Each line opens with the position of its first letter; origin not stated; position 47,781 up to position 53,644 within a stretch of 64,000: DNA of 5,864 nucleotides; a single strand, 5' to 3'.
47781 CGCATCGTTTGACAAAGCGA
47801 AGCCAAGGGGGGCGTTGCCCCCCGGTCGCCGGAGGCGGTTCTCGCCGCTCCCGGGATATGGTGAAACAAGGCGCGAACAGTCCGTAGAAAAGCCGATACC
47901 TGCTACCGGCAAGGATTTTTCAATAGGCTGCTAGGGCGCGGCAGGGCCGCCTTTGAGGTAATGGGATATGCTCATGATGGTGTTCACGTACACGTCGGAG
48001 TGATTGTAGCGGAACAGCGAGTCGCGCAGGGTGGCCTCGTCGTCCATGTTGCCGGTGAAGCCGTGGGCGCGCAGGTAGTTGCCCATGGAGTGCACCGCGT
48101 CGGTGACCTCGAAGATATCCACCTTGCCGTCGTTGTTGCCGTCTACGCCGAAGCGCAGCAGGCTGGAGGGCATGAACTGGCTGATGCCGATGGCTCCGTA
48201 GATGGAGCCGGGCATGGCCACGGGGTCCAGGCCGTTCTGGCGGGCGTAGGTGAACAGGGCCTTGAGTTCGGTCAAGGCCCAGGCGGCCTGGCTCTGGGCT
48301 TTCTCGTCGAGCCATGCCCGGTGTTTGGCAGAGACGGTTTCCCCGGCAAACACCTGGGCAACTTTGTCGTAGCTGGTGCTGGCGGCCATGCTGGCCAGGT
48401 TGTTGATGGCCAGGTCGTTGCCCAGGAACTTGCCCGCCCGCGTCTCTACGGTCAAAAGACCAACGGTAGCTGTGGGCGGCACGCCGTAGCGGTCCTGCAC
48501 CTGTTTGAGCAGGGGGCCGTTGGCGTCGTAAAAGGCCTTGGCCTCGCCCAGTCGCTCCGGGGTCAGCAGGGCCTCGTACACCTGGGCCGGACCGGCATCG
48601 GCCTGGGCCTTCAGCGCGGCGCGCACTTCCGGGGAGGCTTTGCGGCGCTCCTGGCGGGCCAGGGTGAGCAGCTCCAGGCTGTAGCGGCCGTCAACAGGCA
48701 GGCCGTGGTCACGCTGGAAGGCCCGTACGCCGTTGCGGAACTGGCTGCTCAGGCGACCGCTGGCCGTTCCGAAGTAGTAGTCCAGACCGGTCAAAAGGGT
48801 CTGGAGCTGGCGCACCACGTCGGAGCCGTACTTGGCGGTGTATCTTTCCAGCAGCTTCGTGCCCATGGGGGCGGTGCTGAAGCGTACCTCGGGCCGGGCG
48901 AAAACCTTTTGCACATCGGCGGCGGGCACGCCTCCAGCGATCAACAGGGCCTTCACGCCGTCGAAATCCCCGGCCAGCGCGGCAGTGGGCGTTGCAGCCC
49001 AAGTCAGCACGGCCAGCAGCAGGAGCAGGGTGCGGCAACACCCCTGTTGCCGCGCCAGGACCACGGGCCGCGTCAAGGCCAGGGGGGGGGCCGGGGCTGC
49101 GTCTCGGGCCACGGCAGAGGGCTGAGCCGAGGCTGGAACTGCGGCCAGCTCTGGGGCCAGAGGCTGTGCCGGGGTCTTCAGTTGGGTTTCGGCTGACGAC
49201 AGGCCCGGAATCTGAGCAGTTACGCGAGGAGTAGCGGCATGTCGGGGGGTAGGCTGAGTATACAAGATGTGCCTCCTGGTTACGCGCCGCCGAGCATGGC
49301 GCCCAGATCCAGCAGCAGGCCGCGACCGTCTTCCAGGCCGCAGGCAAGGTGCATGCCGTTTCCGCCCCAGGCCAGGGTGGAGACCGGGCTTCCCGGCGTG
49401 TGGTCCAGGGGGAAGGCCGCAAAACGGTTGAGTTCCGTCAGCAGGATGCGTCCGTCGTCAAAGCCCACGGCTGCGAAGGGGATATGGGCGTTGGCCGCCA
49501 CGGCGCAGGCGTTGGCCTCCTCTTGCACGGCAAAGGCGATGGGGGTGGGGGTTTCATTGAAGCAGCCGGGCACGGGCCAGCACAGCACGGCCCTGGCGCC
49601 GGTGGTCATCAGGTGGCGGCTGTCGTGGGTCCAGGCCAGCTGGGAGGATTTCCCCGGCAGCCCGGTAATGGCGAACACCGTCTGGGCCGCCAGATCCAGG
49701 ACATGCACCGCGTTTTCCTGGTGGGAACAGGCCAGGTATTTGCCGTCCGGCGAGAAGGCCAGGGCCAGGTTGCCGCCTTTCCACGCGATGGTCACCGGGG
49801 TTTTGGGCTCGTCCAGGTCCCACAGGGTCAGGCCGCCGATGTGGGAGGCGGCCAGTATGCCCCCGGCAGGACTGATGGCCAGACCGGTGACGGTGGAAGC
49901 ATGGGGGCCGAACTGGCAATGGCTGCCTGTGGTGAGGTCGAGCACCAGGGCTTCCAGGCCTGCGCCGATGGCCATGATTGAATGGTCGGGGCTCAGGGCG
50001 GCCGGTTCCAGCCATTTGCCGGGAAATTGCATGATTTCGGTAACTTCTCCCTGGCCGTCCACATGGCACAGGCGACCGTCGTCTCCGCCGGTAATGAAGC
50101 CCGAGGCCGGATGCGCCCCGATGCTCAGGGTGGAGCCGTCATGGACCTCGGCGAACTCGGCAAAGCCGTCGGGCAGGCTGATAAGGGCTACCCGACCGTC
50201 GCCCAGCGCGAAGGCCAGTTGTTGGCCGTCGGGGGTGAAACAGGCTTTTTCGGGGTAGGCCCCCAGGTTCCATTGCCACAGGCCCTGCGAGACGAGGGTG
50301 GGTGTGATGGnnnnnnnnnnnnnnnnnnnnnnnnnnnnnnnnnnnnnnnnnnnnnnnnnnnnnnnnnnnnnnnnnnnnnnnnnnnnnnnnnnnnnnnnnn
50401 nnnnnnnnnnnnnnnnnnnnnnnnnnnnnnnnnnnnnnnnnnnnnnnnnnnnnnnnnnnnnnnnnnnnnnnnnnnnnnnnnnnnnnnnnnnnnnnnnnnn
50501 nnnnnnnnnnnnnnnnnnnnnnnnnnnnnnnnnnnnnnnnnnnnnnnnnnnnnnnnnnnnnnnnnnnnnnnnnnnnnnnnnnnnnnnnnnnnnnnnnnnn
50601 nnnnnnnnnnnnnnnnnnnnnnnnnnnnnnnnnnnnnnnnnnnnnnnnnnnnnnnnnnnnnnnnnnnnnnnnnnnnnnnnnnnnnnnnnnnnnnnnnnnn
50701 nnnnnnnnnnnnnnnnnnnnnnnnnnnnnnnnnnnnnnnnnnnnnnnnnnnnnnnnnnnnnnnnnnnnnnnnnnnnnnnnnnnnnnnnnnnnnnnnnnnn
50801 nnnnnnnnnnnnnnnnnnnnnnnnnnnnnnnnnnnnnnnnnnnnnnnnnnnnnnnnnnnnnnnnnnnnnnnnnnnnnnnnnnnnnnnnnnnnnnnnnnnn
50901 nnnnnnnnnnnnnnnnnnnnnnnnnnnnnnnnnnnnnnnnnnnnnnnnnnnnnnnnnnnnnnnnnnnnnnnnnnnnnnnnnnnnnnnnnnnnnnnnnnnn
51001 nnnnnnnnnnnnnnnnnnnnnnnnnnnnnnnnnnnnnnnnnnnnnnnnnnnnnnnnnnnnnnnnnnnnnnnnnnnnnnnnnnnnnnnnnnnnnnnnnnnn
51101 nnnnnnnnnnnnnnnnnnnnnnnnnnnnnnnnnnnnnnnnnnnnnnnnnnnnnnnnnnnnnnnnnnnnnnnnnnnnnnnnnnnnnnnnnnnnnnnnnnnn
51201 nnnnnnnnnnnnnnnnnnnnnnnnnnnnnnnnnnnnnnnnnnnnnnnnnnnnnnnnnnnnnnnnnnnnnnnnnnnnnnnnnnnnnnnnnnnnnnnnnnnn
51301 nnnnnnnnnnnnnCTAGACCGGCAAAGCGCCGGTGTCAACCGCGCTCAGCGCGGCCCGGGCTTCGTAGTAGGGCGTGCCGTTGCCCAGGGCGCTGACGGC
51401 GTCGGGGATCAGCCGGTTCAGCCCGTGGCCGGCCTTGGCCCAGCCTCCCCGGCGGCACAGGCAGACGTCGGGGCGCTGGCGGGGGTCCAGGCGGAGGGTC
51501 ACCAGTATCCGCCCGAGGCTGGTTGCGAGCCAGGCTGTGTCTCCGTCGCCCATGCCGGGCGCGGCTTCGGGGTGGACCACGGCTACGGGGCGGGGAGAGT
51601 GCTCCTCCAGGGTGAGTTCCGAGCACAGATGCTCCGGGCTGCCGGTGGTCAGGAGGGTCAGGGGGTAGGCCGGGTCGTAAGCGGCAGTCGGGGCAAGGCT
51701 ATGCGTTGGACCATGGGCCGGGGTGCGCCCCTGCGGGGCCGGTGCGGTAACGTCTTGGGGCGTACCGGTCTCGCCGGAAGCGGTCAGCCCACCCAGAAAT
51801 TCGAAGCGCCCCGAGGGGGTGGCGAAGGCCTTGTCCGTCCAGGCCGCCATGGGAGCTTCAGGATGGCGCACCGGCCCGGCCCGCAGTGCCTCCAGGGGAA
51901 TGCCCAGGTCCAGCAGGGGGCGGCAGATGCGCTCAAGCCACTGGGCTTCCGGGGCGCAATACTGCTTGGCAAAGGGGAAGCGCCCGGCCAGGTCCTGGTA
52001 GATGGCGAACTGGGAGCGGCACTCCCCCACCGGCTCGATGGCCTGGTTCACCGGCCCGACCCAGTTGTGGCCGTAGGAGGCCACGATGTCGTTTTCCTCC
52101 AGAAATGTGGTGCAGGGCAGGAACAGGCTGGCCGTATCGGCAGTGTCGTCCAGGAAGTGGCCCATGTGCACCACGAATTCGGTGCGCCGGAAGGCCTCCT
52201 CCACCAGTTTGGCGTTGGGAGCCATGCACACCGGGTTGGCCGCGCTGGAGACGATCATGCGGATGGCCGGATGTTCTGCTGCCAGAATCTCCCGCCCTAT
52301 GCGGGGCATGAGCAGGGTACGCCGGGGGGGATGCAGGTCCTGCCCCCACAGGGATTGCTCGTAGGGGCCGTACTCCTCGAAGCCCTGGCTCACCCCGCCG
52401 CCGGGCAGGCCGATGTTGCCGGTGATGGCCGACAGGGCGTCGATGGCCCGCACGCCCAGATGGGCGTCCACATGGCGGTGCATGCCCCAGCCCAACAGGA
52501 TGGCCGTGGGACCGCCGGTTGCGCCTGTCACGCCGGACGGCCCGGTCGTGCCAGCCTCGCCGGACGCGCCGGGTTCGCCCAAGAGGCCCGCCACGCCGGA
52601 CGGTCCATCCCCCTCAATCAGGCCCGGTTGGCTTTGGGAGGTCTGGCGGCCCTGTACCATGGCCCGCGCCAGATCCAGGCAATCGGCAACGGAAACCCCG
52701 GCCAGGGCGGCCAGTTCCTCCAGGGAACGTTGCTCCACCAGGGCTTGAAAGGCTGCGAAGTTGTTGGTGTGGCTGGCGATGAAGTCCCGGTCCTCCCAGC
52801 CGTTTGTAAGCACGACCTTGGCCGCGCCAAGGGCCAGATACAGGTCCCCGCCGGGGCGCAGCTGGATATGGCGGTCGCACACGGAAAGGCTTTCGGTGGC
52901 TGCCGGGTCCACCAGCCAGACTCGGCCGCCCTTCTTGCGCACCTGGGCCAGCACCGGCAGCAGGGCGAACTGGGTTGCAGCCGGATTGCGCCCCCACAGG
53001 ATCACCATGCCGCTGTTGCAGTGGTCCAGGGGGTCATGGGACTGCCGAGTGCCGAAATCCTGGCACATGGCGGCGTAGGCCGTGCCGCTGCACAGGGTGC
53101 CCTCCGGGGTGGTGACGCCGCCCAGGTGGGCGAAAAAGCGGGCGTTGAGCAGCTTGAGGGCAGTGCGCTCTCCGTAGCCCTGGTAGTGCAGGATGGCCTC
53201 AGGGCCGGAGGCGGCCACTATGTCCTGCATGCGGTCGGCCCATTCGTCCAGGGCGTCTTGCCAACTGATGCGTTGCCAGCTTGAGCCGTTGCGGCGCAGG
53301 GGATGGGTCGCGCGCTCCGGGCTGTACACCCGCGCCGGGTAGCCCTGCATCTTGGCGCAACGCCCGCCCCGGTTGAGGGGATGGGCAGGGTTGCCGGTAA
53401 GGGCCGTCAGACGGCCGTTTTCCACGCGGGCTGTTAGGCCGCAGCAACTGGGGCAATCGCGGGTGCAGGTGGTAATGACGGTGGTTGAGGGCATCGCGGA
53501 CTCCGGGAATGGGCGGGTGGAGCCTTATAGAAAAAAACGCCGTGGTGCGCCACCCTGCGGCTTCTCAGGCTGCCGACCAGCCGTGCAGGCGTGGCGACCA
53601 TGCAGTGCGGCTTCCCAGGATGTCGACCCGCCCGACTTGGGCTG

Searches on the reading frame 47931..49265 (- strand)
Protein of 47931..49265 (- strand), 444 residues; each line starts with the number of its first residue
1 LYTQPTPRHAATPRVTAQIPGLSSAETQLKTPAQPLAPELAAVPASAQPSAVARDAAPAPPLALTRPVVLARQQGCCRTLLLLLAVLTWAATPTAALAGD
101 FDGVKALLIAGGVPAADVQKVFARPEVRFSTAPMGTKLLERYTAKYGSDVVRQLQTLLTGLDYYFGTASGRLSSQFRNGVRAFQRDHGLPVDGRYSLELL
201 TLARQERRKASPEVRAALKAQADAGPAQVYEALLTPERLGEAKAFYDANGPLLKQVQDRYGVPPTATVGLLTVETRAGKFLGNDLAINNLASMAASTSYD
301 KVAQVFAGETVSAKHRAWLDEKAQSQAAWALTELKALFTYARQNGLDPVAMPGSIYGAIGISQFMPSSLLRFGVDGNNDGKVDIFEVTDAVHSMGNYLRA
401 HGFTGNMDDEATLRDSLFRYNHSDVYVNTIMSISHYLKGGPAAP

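Call 40: search_protein_families(library=ncbifam, proteins=[window:47931-49265:-], max_evalue=1e-25)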
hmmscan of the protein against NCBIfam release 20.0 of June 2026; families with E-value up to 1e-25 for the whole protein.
window:47931-49265:- (444 aa): 2 families
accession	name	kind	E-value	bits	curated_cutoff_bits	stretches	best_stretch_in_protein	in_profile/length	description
TIGR02282.1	MltB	equivalog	4.5e-33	114.7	281.4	1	213-406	30-200/290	lytic murein transglycosylase B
NF008029.0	PRK10760.1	equivalog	1.5e-29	103.1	449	0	326-405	186-265/359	lytic murein transglycosylase B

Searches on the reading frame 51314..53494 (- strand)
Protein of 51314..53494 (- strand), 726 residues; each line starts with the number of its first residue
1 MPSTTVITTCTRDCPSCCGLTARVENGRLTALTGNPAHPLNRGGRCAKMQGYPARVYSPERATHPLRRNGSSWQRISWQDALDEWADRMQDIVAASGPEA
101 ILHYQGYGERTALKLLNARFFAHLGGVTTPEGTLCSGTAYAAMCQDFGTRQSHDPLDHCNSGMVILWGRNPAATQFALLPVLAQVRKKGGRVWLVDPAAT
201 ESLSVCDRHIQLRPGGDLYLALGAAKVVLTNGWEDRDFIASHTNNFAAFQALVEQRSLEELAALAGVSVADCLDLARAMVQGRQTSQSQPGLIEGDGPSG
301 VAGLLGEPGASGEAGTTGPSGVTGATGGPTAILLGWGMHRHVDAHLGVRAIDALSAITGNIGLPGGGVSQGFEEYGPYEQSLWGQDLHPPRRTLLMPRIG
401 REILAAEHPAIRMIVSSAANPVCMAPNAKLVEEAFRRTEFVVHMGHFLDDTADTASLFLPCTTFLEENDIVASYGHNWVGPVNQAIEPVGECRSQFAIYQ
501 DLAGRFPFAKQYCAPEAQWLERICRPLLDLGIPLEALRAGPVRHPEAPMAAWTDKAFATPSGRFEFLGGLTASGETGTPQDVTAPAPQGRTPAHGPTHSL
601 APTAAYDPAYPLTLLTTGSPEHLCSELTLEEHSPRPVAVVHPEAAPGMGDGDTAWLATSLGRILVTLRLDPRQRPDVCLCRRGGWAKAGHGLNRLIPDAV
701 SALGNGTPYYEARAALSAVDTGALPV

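Call 40: search_protein_families(library=ncbifam, proteins=[window:51314-53494:-], max_evalue=1e-25)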
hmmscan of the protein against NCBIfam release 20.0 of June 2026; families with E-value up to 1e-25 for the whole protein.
window:51314-53494:- (726 aa): 9 families
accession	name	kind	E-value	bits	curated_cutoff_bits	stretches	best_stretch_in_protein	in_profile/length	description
TIGR01591.1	Fdh-alpha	equivalog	1.6e-54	185.1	666.25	1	13-283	5-278/672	formate dehydrogenase subunit alpha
TIGR02166.1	dmsA_ynfE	subfamily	3.2e-41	141.3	777.7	0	6-243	45-299/794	DMSO/selenate family reductase complex A subunit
NF047855.1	AssmNtatRedNasC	equivalog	7.3e-40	136.9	1100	1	37-280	53-300/708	assimilatory nitrate reductase catalytic subunit NasC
TIGR00509.1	bisC_fam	subfamily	1.4e-38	132.6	1017.55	0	67-284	65-306/772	molybdopterin guanine dinucleotide-containing S/N-oxide reductase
TIGR03479.1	DMSO_red_II_alp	subfamily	5.2e-35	120.8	984.75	0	46-243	105-307/913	molybdopterin-dependent oxidoreductase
NF012032.0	PRK15488.1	equivalog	7.5e-34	116.8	694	0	7-279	44-317/759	thiosulfate reductase PhsA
NF041323.1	Nitr_red_NasA_Halo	equivalog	7.3e-31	107.4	1000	0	14-280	3-271/673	assimilatory nitrate reductase NasA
NF041783.2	mnquin_red_QrcB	equivalog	8.9e-29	100.1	440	0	8-283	54-327/695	menaquinone reductase molybdopterin-binding-like subunit QrcB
TIGR01553.1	formate-DH-alph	equivalog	1.7e-26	92.3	814.2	0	14-245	52-306/1009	formate dehydrogenase-N subunit alpha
